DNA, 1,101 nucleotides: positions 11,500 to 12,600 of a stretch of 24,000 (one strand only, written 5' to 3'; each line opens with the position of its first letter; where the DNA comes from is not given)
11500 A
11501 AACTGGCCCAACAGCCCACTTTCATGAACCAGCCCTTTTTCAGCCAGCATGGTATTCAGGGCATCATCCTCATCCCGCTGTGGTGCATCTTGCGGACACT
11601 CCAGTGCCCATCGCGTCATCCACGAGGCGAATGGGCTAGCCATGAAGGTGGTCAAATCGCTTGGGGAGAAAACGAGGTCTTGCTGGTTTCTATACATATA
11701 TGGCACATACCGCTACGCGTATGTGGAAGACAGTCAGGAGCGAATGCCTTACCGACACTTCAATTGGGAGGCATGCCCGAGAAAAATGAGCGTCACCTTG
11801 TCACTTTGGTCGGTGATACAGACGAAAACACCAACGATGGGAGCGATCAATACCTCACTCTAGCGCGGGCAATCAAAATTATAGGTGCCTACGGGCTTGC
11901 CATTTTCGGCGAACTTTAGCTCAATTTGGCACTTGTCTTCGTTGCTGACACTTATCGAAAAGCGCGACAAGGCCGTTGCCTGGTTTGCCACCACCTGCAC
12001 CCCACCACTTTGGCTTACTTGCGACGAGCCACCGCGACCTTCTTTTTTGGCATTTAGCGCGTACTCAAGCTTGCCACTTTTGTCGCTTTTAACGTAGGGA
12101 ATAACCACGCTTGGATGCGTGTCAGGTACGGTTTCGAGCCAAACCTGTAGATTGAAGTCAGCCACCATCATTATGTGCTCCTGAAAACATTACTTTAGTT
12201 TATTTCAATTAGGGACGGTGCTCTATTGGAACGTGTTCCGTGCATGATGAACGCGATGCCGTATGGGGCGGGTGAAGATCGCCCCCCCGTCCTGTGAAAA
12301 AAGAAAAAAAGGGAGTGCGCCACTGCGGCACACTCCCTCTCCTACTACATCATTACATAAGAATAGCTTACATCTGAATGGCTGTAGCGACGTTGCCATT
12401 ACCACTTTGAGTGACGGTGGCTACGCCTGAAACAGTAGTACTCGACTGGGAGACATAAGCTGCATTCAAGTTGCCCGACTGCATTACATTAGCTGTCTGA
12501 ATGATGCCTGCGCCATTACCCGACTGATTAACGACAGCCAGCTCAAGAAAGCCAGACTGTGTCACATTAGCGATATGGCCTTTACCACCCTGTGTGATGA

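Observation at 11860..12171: Leaderless CsgC-like ORF downstream of the locus-1 terminator: a possible non-periplasmic amyloid inhibitor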

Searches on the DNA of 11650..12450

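Call 55: search_rna_families(source=window, start=11650, end=12450, threshold=evalue, max_evalue=1)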
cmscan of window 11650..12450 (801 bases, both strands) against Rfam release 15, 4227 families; matches with E-value up to 1: 2.
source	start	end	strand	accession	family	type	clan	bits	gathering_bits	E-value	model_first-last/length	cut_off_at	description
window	12297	12413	-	RF00558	L20_leader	Cis-reg; leader;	-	18.8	58.7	0.56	1-127/127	no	Ribosomal protein L20 leader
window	12202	12232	-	RF01319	CRISPR-DR6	Gene; CRISPR;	-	17.9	39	0.94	1-30/30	no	CRISPR RNA direct repeat element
